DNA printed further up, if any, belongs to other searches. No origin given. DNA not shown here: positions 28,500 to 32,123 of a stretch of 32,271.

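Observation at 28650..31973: SAM / class III cyclase / STAND NTPase / TPR giant protein: an NLR-like architecture with a nucleotide cyclase in the effector position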

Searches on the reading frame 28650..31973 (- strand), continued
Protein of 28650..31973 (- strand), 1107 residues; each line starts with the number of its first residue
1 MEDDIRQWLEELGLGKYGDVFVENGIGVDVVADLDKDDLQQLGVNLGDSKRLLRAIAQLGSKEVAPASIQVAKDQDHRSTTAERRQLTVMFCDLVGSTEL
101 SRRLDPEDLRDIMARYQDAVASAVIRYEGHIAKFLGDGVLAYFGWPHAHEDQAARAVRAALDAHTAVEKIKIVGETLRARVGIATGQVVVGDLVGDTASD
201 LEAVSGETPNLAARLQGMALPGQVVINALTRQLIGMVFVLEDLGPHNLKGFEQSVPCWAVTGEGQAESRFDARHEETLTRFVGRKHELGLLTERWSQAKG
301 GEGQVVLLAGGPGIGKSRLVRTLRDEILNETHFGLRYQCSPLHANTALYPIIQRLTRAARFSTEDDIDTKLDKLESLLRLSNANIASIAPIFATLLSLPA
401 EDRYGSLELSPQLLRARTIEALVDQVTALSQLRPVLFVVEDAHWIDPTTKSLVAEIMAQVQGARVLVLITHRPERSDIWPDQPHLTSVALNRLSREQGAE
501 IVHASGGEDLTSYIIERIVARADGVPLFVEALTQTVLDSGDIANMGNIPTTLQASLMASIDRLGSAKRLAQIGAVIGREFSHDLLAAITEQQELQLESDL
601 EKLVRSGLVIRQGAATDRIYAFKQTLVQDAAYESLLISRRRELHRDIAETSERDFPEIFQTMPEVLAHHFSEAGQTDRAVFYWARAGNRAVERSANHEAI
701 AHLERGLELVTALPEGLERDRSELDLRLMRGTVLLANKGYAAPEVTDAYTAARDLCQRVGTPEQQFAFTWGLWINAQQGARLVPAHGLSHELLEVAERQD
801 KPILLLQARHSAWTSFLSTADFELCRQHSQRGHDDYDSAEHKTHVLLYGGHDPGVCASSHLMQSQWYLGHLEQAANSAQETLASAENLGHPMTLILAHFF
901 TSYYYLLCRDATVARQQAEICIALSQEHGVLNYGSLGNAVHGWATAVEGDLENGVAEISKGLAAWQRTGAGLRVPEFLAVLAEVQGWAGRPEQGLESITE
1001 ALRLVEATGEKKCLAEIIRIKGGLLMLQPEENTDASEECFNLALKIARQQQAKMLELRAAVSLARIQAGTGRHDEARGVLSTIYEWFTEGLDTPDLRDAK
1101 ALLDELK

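Call 17: find_encoding_contigs(protein=P0001, flank=10000, max_places=4)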
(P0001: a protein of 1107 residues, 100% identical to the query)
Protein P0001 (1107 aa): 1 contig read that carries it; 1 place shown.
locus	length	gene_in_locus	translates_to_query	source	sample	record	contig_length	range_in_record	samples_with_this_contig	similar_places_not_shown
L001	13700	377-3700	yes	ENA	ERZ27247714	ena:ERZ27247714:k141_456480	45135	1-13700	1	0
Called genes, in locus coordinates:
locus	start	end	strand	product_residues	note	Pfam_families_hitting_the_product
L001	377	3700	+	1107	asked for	PF00536:SAM_1, PF07647:SAM_2, PF00211:Guanylate_cyc, PF13191:AAA_16, PF13424:TPR_12 (faint)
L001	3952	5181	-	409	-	PF01042:Ribonuc_L-PSP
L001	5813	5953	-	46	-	-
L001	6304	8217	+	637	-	PF13522:GATase_6, PF13537:GATase_7, PF00733:Asn_synthase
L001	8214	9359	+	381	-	PF13477:Glyco_trans_4_2, PF13439:Glyco_transf_4 (weak), PF13579:Glyco_trans_4_4, PF20706:GT4-conflict, PF00534:Glycos_transf_1, PF13692:Glyco_trans_1_4, PF13524:Glyco_trans_1_2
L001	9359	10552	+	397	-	PF04932:Wzy_C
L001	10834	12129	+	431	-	PF05221:AdoHcyase, PF00670:AdoHcyase_NAD, PF02826:2-Hacid_dh_C (faint)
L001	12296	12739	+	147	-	PF02367:TsaE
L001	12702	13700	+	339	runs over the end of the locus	PF01636:APH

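Call 18: find_related_loci(query=window:28650-31973:-, collection=genome_contigs, flank=10000)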
Query window:28650-31973:- (1107 aa) in genome_contigs; peptide patterns used: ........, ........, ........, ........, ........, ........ (x = any residue, [..] = any of these).
600 stretches matched a pattern (row limit reached: there are more); 554 encode a relative of the query (tblastn E <= 1e-3); the best 80 are kept; 80 distinct loci.
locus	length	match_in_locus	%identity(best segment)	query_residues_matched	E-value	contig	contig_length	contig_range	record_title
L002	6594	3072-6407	51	1-1106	0e+0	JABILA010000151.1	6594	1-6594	MAG: Alphaproteobacteria bacterium isolate SI054_bin61 k141_774340, whole genome shotgun sequence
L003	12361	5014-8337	51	1-1107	0e+0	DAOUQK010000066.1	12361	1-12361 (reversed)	MAG TPA_asm: Paracoccaceae bacterium isolate CSMAG_124 CSMAG_124_k141_3014088_length_12361_cov_71.8722, whole genome sho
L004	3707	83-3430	49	4-1106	0e+0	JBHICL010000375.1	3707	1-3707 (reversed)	MAG: Alphaproteobacteria bacterium isolate bea2_sp2_bin.24 NODE_6285_length_3707_cov_6.202903, whole genome shotgun sequ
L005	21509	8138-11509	45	4-1107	0e+0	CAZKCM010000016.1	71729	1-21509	MAG TPA_asm: uncultured Rhodospirillaceae bacterium isolate SRP268622_co1_584 genome assembly, contig: NODE_588_length_7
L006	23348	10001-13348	43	4-1107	0e+0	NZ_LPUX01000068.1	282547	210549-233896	Sinorhizobium glycinis strain CCBAU 23380 scaffold9, whole genome shotgun sequence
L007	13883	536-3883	45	4-1107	0e+0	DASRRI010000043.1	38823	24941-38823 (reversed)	MAG TPA_asm: Dongiaceae bacterium isolate SMAG_U4637 k141_712954, whole genome shotgun sequence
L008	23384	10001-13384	44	1-1106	0e+0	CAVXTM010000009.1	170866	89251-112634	MAG: uncultured Gammaproteobacteria bacterium isolate MFD06229.bin.1.238 genome assembly, contig: contig_4018, whole gen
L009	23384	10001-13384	43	1-1106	0e+0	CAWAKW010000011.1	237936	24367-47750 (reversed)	MAG: Nitrospirota bacterium isolate MFD02134.bin.1.156 genome assembly, contig: contig_33725, whole genome shotgun seque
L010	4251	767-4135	42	3-1103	0e+0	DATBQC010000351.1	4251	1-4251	MAG TPA_asm: Methylobacter sp. isolate SMAG_U4093 k141_308476, whole genome shotgun sequence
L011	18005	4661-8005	43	4-1107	0e+0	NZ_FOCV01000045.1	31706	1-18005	Rhizobium tibeticum strain CGMCC 1.7071, whole genome shotgun sequence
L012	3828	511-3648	44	79-1106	0e+0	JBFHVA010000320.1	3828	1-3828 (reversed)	MAG: Gammaproteobacteria bacterium isolate Mix_sand09.2021.07.G.31 k141_268426_length_3828_cov_23.1093, whole genome sho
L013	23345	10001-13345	43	4-1106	0e+0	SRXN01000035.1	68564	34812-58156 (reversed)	Ensifer sp. MPMI2T NODE_35_length_68564_cov_10.6742, whole genome shotgun sequence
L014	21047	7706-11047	44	4-1107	0e+0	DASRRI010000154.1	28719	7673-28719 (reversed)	MAG TPA_asm: Dongiaceae bacterium isolate SMAG_U4637 k141_1782611, whole genome shotgun sequence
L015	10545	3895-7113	44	1-1076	0e+0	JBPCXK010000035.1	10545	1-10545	MAG: Gammaproteobacteria bacterium isolate MAG_seacave_114 S1Ck127_7188700, whole genome shotgun sequence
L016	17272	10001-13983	43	71-1106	0e+0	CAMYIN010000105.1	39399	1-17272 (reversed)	MAG: uncultured Gammaproteobacteria bacterium isolate ES_M_Gamma_067 genome assembly, contig: NODE_325_length_39399_cov_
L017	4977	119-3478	42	1-1106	0e+0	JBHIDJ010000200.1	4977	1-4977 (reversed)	MAG: Acidiferrobacterales bacterium isolate Baj_1_bin.3 NODE_1322_length_4977_cov_11.954490, whole genome shotgun sequen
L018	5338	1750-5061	43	5-1106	0e+0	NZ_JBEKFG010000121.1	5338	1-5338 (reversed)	MAG: Candidatus Binatus sp. isolate SPRUCE 224 SPRUCE_224_121, whole genome shotgun sequence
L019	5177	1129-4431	42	20-1106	0e+0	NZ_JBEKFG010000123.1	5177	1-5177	MAG: Candidatus Binatus sp. isolate SPRUCE 224 SPRUCE_224_123, whole genome shotgun sequence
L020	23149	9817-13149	41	4-1106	0e+0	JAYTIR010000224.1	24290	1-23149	MAG: Burkholderiales bacterium isolate GFS_2787 GFS_2787_223, whole genome shotgun sequence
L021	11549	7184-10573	41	1-1107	0e+0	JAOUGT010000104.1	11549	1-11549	MAG: Nitrospira sp. isolate 4_1_May_SF_Bin36 4_1_May_SF_Bin36_scaffold_921_c1, whole genome shotgun sequence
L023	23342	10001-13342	44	4-1107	0e+0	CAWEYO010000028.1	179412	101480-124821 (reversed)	MAG: uncultured Alphaproteobacteria bacterium isolate MFD00962.bin.1.7 genome assembly, contig: contig_79285, whole geno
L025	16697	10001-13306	40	4-1106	0e+0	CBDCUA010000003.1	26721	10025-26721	MAG: Phycisphaeraceae bacterium isolate ab2f064c-c327-4047-8da2-9c7ef337f7e9 genome assembly, contig: contig_3, whole ge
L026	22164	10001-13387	40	1-1106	0e+0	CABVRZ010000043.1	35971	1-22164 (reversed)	MAG: uncultured Nitrospira sp. isolate Nitrospira sp. RBC069 genome assembly, contig: MAG069_43, whole genome shotgun se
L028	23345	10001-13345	40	1-1106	0e+0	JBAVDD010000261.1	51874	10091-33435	MAG: Acidobacteriaceae bacterium isolate MFD01356_ilm_asm_bin2 k127_220129, whole genome shotgun sequence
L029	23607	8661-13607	42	4-1106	0e+0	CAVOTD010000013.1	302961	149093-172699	MAG: uncultured Alphaproteobacteria bacterium isolate MFD00125.bin.2.43 genome assembly, contig: contig_16452, whole gen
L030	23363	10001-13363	43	4-1106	0e+0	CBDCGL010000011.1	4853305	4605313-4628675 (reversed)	MAG: Alphaproteobacteria bacterium isolate 1aaad041-7d8d-4bc2-879e-c771ea6528e9 genome assembly, contig: chromosome_2, w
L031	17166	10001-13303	41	5-1106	0e+0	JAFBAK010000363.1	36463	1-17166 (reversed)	MAG: Hyphomicrobiales bacterium isolate CP_BM_RX_R9_29 BM_RX_R9_k147_260709, whole genome shotgun sequence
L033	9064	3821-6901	42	83-1106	0e+0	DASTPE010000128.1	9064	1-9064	MAG TPA_asm: Burkholderiales bacterium isolate SMAG_U2189 k141_1078813, whole genome shotgun sequence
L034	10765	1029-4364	40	8-1107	0e+0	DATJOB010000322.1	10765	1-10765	MAG TPA_asm: Stellaceae bacterium isolate SMAG_U14876 k141_2617267, whole genome shotgun sequence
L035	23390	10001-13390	42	4-1107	0e+0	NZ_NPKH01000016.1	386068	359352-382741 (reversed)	Mesorhizobium wenxiniae strain WYCCWR 10195 C289, whole genome shotgun sequence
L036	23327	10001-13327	40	1-1106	0e+0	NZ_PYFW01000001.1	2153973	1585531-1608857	Bradyrhizobium sp. MOS003 mos003_1, whole genome shotgun sequence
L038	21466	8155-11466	42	4-1106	0e+0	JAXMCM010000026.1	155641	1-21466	MAG: Geminicoccaceae bacterium isolate STL-PRO10 C1.196.fa-26, whole genome shotgun sequence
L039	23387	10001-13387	40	4-1107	0e+0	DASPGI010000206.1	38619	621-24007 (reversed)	MAG TPA_asm: Alphaproteobacteria bacterium isolate SMAG_U16447 k141_350388, whole genome shotgun sequence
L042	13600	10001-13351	39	4-1107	0e+0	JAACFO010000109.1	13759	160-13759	MAG: Gammaproteobacteria bacterium isolate bin.98 scaffold_2752, whole genome shotgun sequence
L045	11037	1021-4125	42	71-1106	0e+0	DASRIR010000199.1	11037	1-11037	MAG TPA_asm: Burkholderiales bacterium isolate SMAG_U10115 k141_1884653, whole genome shotgun sequence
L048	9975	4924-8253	39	1-1106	0e+0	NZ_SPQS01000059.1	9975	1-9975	Bradyrhizobium frederickii strain CNPSo 3426 scaffold_58, whole genome shotgun sequence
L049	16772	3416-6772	37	4-1107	0e+0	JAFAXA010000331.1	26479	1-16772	MAG: Acetobacteraceae bacterium isolate CP_BM_RX_76 BM_RX_k147_13094607, whole genome shotgun sequence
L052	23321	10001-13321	38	4-1106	0e+0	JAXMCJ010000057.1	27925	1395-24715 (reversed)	MAG: Geminicoccaceae bacterium isolate STL-PRO7 C1.130.fa-57, whole genome shotgun sequence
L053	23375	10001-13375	42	1-1106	0e+0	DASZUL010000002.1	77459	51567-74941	MAG TPA_asm: Nitrosospira sp. isolate SMAG_U6104 k141_401259, whole genome shotgun sequence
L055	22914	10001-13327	41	4-1106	0e+0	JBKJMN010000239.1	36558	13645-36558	MAG: Burkholderiales bacterium isolate ant_bin.330 k117_5684632, whole genome shotgun sequence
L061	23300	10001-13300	45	4-1106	0e+0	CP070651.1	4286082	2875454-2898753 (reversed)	MAG: Trueperaceae bacterium isolate bin86 chromosome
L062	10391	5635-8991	43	4-1107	0e+0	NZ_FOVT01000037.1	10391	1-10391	Mesorhizobium sp. NFR06, whole genome shotgun sequence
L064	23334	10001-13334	40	4-1106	0e+0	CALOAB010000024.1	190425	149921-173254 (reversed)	MAG: uncultured Alphaproteobacteria bacterium isolate HOU_bin.0182 genome assembly, contig: contig_2963, whole genome sh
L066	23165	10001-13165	38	58-1106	0e+0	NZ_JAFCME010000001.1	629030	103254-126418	Bradyrhizobium sp. AUGA SZCCT0158 NODE_1, whole genome shotgun sequence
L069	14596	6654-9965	39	5-1106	0e+0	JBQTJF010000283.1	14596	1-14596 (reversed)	MAG: Betaproteobacteria bacterium isolate SAR238 c_000000113147, whole genome shotgun sequence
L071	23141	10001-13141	40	79-1107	0e+0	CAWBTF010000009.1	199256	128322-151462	MAG: uncultured beta proteobacterium isolate MFD04651.bin.1.131 genome assembly, contig: contig_16816, whole genome shot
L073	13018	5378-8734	39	4-1107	0e+0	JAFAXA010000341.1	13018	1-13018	MAG: Acetobacteraceae bacterium isolate CP_BM_RX_76 BM_RX_k147_6172103, whole genome shotgun sequence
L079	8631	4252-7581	36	5-1107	0e+0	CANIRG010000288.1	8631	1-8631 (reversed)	MAG: Rhodospirillales bacterium isolate RH-15aug16-120 genome assembly, contig: RH-15aug16-C20095, whole genome shotgun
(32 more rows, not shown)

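Call 24: search_protein_families(library=pfam, alignment_id=A1, max_evalue=0.00001)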
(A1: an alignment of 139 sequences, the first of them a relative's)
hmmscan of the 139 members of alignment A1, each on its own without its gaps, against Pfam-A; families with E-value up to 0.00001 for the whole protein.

A. member 1, L002:1919-2797:- (292 aa): 1 family
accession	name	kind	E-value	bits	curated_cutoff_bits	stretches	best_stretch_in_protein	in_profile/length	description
PF00581.25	Rhodanese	-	7.9e-34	116.6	22.2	2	30-141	1-102/102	Rhodanese-like domain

B. families by the number of members that match (of 139 scanned): 124 families (the first 25 are shown)
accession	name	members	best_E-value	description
PF07690.21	MFS_1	4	1.2e-44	Major Facilitator Superfamily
PF14026.12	SCO4226-like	4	9.6e-21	Nickel responsive protein SCO4226-like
PF00854.27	PTR2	3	3.5e-61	POT family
PF01565.28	FAD_binding_4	3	1.3e-30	FAD binding domain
PF08241.18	Methyltransf_11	3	2.2e-18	Methyltransferase domain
PF13847.12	Methyltransf_31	3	2.9e-18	Methyltransferase domain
PF13649.12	Methyltransf_25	3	7.8e-18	Methyltransferase domain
PF08031.17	BBE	3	3.6e-16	Berberine and berberine like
PF08242.18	Methyltransf_12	3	2.1e-13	Methyltransferase domain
PF07992.20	Pyr_redox_2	3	9.3e-07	Pyridine nucleotide-disulphide oxidoreductase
PF00561.26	Abhydrolase_1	2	1.6e-23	alpha/beta hydrolase fold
PF01209.24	Ubie_methyltran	2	3.1e-21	ubiE/COQ5 methyltransferase family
PF08479.16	POTRA_2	2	1e-20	POTRA domain, ShlB-type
PF12706.13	Lactamase_B_2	2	1.4e-20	Beta-lactamase superfamily domain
PF00027.35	cNMP_binding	2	2e-20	Cyclic nucleotide-binding domain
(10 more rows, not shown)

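Call 25: search_protein_families(library=padloc, alignment_id=A1, max_evalue=0.00001)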
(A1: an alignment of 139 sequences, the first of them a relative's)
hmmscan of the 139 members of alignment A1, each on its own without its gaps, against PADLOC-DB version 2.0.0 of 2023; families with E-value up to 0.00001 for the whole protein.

A. member 1, L002:1919-2797:- (292 aa): 0 families

B. families by the number of members that match (of 139 scanned): 21 families
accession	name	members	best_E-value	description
PDLC04134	mad2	3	3.3e-20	mads_2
PDLC00734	PycC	3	1.9e-18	Pycsar cyclase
PDLC02203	MzaA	2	4.2e-25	-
PDLC00731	Effector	2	9.4e-15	TIR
PDLC00732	Effector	2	2.1e-13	TIR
PDLC02371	PycTIR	2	2.6e-12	-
PDLC01995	RtcR_PspF2--CARF_AAA_HTH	1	8.7e-110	-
PDLC01994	RtcR_PspF1--CARF_AAA_HTH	1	1.2e-53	-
PDLC01993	RtcR--CARF_AAA_HTH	1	5.7e-52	-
PDLC02367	PycC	1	1.2e-17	-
PDLC00766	PycC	1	8e-13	Pycsar cyclase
PDLC02369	PycC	1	1.4e-12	-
PDLC00763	PycC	1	9.9e-10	Pycsar cyclase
PDLC00765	PycC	1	1.6e-09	Pycsar cyclase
PDLC02370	PycC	1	1.3e-08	-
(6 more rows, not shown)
